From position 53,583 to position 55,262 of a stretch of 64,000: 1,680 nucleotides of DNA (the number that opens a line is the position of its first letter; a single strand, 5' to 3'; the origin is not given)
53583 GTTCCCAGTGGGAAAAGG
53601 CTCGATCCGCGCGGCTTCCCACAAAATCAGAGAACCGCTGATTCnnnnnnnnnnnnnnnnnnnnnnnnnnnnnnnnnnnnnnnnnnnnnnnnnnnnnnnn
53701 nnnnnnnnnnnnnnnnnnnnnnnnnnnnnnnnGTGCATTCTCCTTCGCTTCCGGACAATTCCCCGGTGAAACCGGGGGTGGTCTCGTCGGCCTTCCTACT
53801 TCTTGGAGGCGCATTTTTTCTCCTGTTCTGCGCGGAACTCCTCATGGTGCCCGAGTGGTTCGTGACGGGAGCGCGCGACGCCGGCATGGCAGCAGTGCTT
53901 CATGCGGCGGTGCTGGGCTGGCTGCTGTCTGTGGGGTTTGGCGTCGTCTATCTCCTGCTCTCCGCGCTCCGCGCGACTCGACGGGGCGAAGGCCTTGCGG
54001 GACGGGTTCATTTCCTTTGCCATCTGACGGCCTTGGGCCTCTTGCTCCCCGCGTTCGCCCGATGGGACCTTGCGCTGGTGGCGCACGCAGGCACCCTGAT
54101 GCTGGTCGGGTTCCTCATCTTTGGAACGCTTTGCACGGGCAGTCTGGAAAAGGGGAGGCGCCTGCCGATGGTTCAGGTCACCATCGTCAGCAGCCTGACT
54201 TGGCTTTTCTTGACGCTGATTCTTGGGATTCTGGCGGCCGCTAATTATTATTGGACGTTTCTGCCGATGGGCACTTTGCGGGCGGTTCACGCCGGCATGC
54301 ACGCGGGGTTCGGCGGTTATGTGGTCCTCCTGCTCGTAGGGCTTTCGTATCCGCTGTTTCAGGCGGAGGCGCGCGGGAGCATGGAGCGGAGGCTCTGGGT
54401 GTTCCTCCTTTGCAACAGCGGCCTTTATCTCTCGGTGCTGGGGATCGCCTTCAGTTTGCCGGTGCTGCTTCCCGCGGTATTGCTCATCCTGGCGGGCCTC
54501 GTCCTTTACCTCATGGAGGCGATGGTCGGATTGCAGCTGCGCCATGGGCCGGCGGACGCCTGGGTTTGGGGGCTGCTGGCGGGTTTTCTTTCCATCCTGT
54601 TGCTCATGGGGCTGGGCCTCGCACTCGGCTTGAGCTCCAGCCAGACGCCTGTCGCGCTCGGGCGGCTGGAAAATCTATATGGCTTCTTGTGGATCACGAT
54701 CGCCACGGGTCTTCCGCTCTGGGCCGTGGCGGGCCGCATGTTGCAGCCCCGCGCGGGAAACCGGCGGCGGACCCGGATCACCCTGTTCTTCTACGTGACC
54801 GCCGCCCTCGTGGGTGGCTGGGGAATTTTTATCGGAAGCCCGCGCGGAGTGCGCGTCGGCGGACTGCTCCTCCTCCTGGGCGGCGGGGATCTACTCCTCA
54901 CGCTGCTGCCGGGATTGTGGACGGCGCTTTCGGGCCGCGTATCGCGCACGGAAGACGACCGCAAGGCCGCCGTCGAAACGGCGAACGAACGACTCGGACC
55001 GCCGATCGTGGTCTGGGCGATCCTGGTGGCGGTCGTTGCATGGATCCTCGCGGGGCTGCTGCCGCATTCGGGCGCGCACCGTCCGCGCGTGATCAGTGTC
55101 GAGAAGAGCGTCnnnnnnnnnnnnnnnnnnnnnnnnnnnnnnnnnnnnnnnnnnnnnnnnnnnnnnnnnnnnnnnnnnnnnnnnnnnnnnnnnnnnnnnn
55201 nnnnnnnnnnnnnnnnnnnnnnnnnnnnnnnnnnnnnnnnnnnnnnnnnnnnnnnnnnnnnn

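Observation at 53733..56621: Gamma-subunit-like EB_dh heme-b domain fused to two cytochrome c domains and a ~13-helix His-bearing membrane module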

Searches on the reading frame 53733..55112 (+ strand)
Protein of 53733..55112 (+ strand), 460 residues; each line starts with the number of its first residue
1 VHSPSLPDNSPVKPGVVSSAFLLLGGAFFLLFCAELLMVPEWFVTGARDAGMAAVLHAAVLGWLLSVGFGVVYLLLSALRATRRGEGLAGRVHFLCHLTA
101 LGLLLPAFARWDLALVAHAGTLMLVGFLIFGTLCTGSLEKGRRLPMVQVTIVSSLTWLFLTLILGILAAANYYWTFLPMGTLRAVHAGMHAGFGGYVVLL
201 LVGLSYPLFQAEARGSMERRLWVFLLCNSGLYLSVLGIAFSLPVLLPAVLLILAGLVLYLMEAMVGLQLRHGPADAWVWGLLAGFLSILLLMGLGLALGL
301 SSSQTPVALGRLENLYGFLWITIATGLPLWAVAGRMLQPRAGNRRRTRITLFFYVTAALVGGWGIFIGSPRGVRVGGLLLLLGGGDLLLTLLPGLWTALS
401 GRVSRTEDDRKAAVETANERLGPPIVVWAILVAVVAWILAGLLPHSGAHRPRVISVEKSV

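Call 4: search_protein_families(library=pfam, proteins=[window:53733-55112:+], max_evalue=10)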
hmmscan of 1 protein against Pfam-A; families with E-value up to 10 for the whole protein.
window:53733-55112:+ (460 aa): 0 families

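Call 5: search_protein_families(library=ncbifam, proteins=[window:53733-55112:+], max_evalue=1)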
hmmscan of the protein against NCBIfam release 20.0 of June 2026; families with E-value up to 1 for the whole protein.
window:53733-55112:+ (460 aa): 0 families

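Call 6: search_solved_structures(query=window:53733-55112:+, max_evalue=10)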
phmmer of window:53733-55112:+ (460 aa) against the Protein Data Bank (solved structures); distinct sequences matched with E-value up to 10: 0.

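Call 7: find_homologous_proteins(query=window:53733-55112:+, max_evalue=0.001)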
Query window:53733-55112:+ (460 aa): 8 proteins with E <= 0.001 among 8000 candidates.
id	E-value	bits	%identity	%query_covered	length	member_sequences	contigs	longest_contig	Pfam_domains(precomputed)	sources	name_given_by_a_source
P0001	3.1e-126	440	56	79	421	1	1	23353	-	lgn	-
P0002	7.0e-106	373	49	88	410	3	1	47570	-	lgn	-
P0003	1.5e-105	372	51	83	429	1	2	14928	-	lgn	-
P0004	7.1e-105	370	49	88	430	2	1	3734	-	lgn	-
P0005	2.1e-99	352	47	81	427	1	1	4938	-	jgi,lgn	-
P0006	1.2e-93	333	48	82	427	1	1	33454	-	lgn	-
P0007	2.4e-86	309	47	77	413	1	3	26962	-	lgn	-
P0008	4.1e-8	51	30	49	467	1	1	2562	-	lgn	-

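Call 8: find_encoding_contigs(protein=P0001, flank=10000, max_places=3)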
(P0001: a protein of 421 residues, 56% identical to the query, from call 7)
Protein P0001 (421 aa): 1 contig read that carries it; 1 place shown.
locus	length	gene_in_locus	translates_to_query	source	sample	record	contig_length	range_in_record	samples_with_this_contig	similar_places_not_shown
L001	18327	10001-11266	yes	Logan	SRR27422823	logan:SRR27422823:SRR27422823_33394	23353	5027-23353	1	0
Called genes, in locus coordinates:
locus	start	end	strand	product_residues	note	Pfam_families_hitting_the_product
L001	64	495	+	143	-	PF08859:DGC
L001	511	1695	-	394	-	PF01053:Cys_Met_Meta_PP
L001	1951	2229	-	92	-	PF12844:HTH_19, PF13560:HTH_31, PF01381:HTH_3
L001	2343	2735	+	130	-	-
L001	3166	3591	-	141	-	PF02082:Rrf2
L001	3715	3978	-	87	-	PF01609:DDE_Tnp_1 (weak), PF13586:DDE_Tnp_1_2 (weak)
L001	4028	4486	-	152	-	PF13340:DUF4096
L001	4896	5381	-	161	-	PF01475:FUR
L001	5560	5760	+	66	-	-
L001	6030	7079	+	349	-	-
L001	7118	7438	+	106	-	PF02311:AraC_binding, PF07883:Cupin_2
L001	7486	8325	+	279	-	-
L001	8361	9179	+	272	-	-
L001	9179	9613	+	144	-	-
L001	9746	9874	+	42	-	-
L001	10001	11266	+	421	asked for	-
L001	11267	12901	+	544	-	PF00034:Cytochrom_C, PF13442:Cytochrome_CBB3, PF00034:Cytochrom_C, PF13442:Cytochrome_CBB3, PF09459:EB_dh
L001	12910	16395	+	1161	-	PF00384:Molybdopterin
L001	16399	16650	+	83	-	-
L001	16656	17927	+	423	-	PF13187:Fer4_9 (faint), PF12797:Fer4_2 (faint), PF12837:Fer4_6 (faint), PF13247:Fer4_11, PF12838:Fer4_7 (weak), PF13237:Fer4_10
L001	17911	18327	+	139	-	?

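Call 9: find_encoding_contigs(protein=P0002, flank=10000, max_places=3)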
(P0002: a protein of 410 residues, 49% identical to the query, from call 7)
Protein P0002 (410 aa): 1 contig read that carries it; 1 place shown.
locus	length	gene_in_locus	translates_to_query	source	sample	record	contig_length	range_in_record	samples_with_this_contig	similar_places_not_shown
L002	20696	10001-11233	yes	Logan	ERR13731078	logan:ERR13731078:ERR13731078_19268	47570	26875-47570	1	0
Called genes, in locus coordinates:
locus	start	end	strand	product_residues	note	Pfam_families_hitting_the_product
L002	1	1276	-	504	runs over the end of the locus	PF20540:DUF6755, PF07690:MFS_1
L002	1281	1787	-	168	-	PF00355:Rieske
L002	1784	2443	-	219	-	PF25160:LdpA_Fe-S-bd (faint), PF12797:Fer4_2 (faint), PF00037:Fer4 (faint), PF12837:Fer4_6 (faint), PF13247:Fer4_11, PF12838:Fer4_7 (weak), PF13187:Fer4_9 (weak), PF13237:Fer4_10 (weak)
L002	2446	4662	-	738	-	PF04879:Molybdop_Fe4S4, PF00384:Molybdopterin, PF01568:Molydop_binding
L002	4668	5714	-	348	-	-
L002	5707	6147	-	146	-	PF02082:Rrf2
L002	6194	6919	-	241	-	PF04405:ScdA_N, PF01814:Hemerythrin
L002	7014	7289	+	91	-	PF02597:ThiS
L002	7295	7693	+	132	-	-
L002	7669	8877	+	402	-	PF03453:MoeA_N, PF00994:MoCF_biosynth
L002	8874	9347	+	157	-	PF01967:MoaC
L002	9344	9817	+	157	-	PF00994:MoCF_biosynth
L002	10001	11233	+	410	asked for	-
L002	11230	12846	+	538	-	PF00034:Cytochrom_C, PF13442:Cytochrome_CBB3, PF00034:Cytochrom_C, PF09459:EB_dh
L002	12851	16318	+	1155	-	PF00384:Molybdopterin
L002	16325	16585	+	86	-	-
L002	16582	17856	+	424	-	PF13187:Fer4_9 (faint), PF12797:Fer4_2 (faint), PF13247:Fer4_11, PF12838:Fer4_7 (weak), PF13237:Fer4_10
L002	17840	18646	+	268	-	PF02613:Nitrate_red_del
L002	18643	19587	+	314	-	-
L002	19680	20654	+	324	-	PF04055:Radical_SAM, PF06463:Mob_synth_C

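Call 11: find_encoding_contigs(protein=P0008, flank=10000, max_places=3)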
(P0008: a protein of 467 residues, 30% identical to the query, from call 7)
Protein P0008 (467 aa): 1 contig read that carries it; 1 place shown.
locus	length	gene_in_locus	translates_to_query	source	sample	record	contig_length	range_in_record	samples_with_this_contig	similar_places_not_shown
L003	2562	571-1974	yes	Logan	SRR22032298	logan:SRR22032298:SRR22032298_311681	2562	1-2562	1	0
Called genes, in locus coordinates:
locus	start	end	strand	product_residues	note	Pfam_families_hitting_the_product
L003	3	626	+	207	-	?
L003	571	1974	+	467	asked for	-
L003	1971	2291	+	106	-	PF01883:FeS_assembly_P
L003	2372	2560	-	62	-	?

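Call 12: find_encoding_contigs(protein=P0006, flank=10000, max_places=3)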
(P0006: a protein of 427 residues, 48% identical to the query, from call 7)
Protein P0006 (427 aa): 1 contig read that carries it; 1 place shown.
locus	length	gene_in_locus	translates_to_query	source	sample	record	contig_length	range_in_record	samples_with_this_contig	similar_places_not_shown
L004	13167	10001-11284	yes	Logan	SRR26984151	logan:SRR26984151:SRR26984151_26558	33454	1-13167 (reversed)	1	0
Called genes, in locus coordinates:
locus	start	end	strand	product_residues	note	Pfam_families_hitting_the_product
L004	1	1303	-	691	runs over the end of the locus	PF22148:Fervidolysin_NPro-like (weak), PF00082:Peptidase_S8, PF02225:PA, PF00082:Peptidase_S8 (weak)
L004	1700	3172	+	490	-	PF13570:Beta-prop_ACSF4 (faint), PF01011:PQQ (faint), PF13360:PQQ_2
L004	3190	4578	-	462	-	PF04734:Ceramidase_alk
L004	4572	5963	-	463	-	PF07690:MFS_1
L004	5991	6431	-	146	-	PF02082:Rrf2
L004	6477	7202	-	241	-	PF04405:ScdA_N, PF01814:Hemerythrin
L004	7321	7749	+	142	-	PF02391:MoaE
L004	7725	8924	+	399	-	PF03453:MoeA_N, PF00994:MoCF_biosynth, PF03454:MoeA_C (weak)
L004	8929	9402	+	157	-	PF01967:MoaC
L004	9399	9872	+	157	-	PF00994:MoCF_biosynth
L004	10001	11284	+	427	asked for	-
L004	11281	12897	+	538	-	PF00034:Cytochrom_C, PF13442:Cytochrome_CBB3, PF00034:Cytochrom_C, PF09459:EB_dh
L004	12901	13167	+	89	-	?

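Call 13: find_encoding_contigs(protein=P0007, flank=10000, max_places=3)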
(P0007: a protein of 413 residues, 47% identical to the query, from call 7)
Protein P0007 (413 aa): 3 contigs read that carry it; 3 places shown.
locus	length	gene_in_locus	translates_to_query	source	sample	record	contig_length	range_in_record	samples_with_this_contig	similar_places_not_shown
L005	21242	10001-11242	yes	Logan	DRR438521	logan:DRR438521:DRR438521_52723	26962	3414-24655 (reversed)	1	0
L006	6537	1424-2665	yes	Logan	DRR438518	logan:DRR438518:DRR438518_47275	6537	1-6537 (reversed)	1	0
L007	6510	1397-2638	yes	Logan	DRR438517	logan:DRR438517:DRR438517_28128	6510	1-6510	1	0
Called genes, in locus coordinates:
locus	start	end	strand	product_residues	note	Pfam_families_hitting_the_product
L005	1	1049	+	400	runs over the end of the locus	PF07690:MFS_1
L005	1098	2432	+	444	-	PF07690:MFS_1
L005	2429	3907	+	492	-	PF13372:Alginate_exp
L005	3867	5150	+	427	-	PF05940:NnrS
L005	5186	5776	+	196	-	PF03264:Cytochrom_NNT, PF14522:Cytochrome_C7 (faint)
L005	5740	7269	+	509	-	PF02335:Cytochrom_C552, PF14522:Cytochrome_C7 (faint)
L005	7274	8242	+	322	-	PF05140:ResB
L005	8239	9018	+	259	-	PF01578:Cytochrom_C_asm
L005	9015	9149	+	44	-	-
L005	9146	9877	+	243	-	PF01925:TauE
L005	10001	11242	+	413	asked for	-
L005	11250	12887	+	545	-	PF00034:Cytochrom_C, PF13442:Cytochrome_CBB3, PF00034:Cytochrom_C, PF13442:Cytochrome_CBB3, PF09459:EB_dh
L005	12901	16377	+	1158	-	PF00384:Molybdopterin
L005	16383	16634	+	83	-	-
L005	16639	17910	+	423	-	PF13187:Fer4_9 (faint), PF12797:Fer4_2 (faint), PF12837:Fer4_6 (faint), PF13247:Fer4_11, PF12838:Fer4_7 (weak), PF13237:Fer4_10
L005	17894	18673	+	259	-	PF02613:Nitrate_red_del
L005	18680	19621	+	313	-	-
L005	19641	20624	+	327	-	PF04055:Radical_SAM, PF06463:Mob_synth_C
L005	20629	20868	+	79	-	-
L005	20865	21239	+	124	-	PF02391:MoaE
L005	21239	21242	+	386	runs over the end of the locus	PF03453:MoeA_N, PF00994:MoCF_biosynth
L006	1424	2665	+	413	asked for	-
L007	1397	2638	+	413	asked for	-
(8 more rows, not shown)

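Call 18: find_related_loci(query=A1, collection=genome_contigs, flank=10000)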
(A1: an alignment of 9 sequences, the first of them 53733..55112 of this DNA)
Query A1 (460 aa) in genome_contigs; peptide patterns used: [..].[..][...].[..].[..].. (x = any residue, [..] = any of these).
369 stretches matched a pattern; 7 encode a relative of the query (tblastn E <= 1e-3); 7 distinct loci.
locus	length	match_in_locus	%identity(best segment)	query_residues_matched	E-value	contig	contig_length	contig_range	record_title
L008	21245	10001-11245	49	9-419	4e-94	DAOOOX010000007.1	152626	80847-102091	MAG TPA_asm: Verrucomicrobiia bacterium isolate AMR_MDS_2612 NODE_74_length_152626_cov_12.268380, whole genome shotgun s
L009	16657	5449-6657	49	14-413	7e-92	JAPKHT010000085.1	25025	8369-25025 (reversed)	MAG: Verrucomicrobiia bacterium isolate PDA_C_MAG.85 MAG.85_85, whole genome shotgun sequence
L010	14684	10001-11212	49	14-417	3e-88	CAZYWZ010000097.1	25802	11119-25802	MAG TPA_asm: uncultured Verrucomicrobiales bacterium isolate SRP323723_co1_57 genome assembly, contig: NODE_1544_length_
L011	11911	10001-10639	33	23-245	2e-17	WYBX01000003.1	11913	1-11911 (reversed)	MAG: Verrucomicrobiia bacterium isolate VER2 k127_8562, whole genome shotgun sequence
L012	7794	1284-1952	29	20-246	3e-12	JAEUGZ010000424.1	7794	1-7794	MAG: Opitutaceae bacterium isolate new MAG-4 k141_4525330, whole genome shotgun sequence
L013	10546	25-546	29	62-238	3e-10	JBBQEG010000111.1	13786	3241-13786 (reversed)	MAG: Opitutales bacterium isolate Co_metawrap_1116 Cmw_1116_k141_4660589_length_13786_cov_13.9962, whole genome shotgun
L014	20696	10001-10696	30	11-238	5e-10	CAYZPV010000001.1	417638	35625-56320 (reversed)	MAG TPA_asm: uncultured Opitutus sp. isolate SRP292972_co3_1 genome assembly, contig: NODE_24_length_417638_cov_7.109358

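Call 25: predict_structure(alignment_id=A1)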
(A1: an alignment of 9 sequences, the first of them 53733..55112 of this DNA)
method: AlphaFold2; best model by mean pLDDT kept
length: 460 residues; sequences in the alignment: 9
mean_pLDDT: 78.5   pTM: 0.81
mean pLDDT of the five models: 78.5, 76.8, 76.2, 75.6, 69.5
residues with pLDDT >= 90: 149; 70-90: 190; 50-70: 72; < 50: 49
segments of 3 or more residues with pLDDT < 50: 1-8, 404-423, 443-460
pLDDT, mean of each block of 10 residues (from residue 1): 42 79 95 94 81 82 93 79 65 94 88 88 93 82 77 89 83 60 64 84 82 72 90 82 86 91 83 82 91 83 78 90 92 83 78 94 96 97 91 83 46 39 50 60 44 39
secondary structure, 60 per line:
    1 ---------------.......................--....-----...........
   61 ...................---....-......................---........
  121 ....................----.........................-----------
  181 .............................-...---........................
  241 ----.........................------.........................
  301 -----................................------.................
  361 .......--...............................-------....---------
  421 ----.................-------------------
elements in order: H16-38 H41-44 H50-79 H83-86 H88-109 H113-140 H145-169 H181-209 H217-240 H245-269 H276-300 H306-337 H344-367 H370-400 H408-411 H425-441

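Call 27: search_protein_representatives(alignment_id=A1)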
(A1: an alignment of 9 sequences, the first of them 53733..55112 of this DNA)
Query: 9 sequences, 426 profile positions. Proteins with E-value up to 0.001 (for the whole library): 479; up to 1e-10: 193; up to 1e-30: 27. The best 150 are listed.
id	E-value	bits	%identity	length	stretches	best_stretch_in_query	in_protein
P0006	8.0e-182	621.3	-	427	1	4-425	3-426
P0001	1.9e-179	613.4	-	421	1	1-423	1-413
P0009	1.5e-175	600.5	-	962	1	15-425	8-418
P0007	1.1e-168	578.0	-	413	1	1-410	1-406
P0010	4.3e-99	348.7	-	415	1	1-417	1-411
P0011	1.2e-63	231.9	-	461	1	12-418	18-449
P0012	5.0e-57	210.1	-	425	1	24-394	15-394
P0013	1.0e-55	205.8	-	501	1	7-289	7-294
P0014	1.3e-47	179.1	-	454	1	16-414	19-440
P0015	1.9e-46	175.2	-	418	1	41-410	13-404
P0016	4.9e-46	173.9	-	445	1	19-413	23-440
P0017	2.8e-45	171.4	-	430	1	19-389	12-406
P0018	2.7e-43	164.9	-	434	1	23-399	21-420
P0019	5.8e-43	163.8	-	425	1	25-418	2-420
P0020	9.9e-42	159.7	-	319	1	16-305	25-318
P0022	7.4e-41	156.8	-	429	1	20-411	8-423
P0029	1.0e-34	136.6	-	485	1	19-419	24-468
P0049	1.1e-23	100.3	-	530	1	25-421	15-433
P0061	1.8e-20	89.7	-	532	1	26-393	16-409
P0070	2.1e-19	86.1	-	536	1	24-397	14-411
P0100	3.3e-16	75.6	-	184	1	18-168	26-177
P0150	2.1e-13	66.4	-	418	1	23-379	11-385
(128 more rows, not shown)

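Call 28: fold_search(model_id=the predicted structure, library=pdb)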
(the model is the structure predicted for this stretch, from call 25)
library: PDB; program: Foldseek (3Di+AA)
matches with E <= 10: 448; with E <= 0.001: 10
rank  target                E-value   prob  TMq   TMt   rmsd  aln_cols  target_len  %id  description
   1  8smr_E                3.5e-05  1.00  0.60  0.59   6.6       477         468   13  cytochrome bc1-cbb3 supercomplex from Pseudomonas aeruginosa (released 2023-10-11)
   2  3mk7_D                1.7e-04  1.00  0.58  0.58   6.7       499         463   11  The structure of CBB3 cytochrome oxidase (released 2010-08-04)
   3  3mk7_A                2.1e-04  1.00  0.58  0.57   6.2       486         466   11  The structure of CBB3 cytochrome oxidase (released 2010-08-04)
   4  3mk7_G                2.7e-04  1.00  0.57  0.56   6.3       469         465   12  The structure of CBB3 cytochrome oxidase (released 2010-08-04)
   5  7n9z_F                2.8e-04  1.00  0.55  0.41   7.1       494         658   13  E. coli cytochrome bo3 in MSP nanodisc (released 2021-09-01)
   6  9g83_t                2.9e-04  1.00  0.59  0.58   6.5       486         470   14  Respiratory supercomplex CI1-CIII2-CIV2-(cbb3)1 from alphaproteobacterium (released 2026-02-04)
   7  6wti_A                3.6e-04  1.00  0.57  0.42   6.9       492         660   12  The Cryo-EM structure of the ubiquinol oxidase from Escherichia coli (released 2021-01-20)
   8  7cub_A                4.8e-04  1.00  0.59  0.43   6.8       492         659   11  2.55-Angstrom Cryo-EM structure of Cytochrome bo3 from Escherichia coli in Native Membrane (released 2021-08-25)
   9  9g6b_A                5.6e-04  1.00  0.54  0.53   7.0       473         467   12  cbb3-2 NOH complex (released 2026-01-28)
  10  6xkw_n                7.2e-04  1.00  0.57  0.56   6.3       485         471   11  R. capsulatus CIII2CIV bipartite super-complex (SC-2A) with CcoH/cy (released 2020-12-30)
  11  7xmc_A                1.1e-03  1.00  0.56  0.41   6.5       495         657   12  Cryo-EM structure of Cytochrome bo3 from Escherichia coli, apo structure with DMSO (released 2022-12-21)
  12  3o0r_B                1.3e-03  1.00  0.43  0.44   9.9       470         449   14  Crystal structure of nitric oxide reductase from Pseudomonas aeruginosa in complex with antibody fragment (released 2010-12-29)
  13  8ugh_4A               1.4e-03  1.00  0.58  0.53   9.1       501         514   10  In-situ structure of typeA supercomplex with lipids in respiratory chain (composite) (released 2024-06-19)
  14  9fq8_4Q               1.4e-03  1.00  0.55  0.55   7.3       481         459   11  Perkinsus marinus Respiratory complex CIV (released 2025-06-25)
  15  9gy6_F                1.5e-03  1.00  0.57  0.49   7.0       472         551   14  Mycobacterial cytochrome bc1:aa3 with inhibitor (released 2025-04-09)
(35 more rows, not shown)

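Call 31: search_protein_families(library=pfam, proteins=[P0010, P0011, P0014, P0017, P0029, P0049, P0061, P0070, P0100, P0150], max_evalue=1)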
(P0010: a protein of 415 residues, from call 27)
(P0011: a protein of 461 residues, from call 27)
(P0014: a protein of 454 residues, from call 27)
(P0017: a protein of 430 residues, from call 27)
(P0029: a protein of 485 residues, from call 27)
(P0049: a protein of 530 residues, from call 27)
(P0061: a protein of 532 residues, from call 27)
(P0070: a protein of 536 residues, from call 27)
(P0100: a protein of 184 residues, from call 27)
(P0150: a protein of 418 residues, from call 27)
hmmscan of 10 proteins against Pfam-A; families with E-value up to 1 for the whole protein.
P0010 (415 aa): 0 families

P0011 (461 aa): 0 families

P0014 (454 aa): 0 families

P0017 (430 aa): 1 family
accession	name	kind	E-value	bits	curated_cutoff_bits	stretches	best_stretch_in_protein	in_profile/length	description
PF00115.25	COX1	-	0.058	12.7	34.8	3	263-389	287-398/436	Cytochrome C and Quinol oxidase polypeptide I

P0029 (485 aa): 1 family
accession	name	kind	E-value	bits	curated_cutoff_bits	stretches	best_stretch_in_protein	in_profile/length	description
PF00115.25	COX1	-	4.2e-15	56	34.8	3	32-121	310-399/436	Cytochrome C and Quinol oxidase polypeptide I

P0049 (530 aa): 3 families
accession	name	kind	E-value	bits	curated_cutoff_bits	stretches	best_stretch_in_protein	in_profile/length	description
PF01883.24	FeS_assembly_P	-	4.2e-09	37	23.5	1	433-498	1-64/73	Iron-sulfur cluster assembly protein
PF00115.25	COX1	-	2.2e-08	33.8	34.8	2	14-118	306-411/436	Cytochrome C and Quinol oxidase polypeptide I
PF06183.18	DinI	-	0.1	13.4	24.2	1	485-528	6-49/63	DinI-like family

P0061 (532 aa): 3 families
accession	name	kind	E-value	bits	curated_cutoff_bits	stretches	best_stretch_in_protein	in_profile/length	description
PF01883.24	FeS_assembly_P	-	2.6e-09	37.6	23.5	1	435-498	1-62/73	Iron-sulfur cluster assembly protein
PF00115.25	COX1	-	1.4e-08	34.5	34.8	3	51-110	345-403/436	Cytochrome C and Quinol oxidase polypeptide I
PF01218.23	Coprogen_oxidas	-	0.15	11.1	31.8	1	161-195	84-121/295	Coproporphyrinogen III oxidase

P0070 (536 aa): 2 families
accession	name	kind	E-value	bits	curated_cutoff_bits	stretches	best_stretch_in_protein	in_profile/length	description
PF01883.24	FeS_assembly_P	-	3.2e-14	53.4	23.5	1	437-499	2-63/73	Iron-sulfur cluster assembly protein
PF00115.25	COX1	-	1.1e-10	41.5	34.8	2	54-108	348-401/436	Cytochrome C and Quinol oxidase polypeptide I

P0100 (184 aa): 0 families

P0150 (418 aa): 1 family
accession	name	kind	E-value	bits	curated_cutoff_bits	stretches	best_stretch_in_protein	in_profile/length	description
PF24838.2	8xMP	-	0.011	16.1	30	1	276-323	16-64/136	Octameric membrane protein family (8xMP)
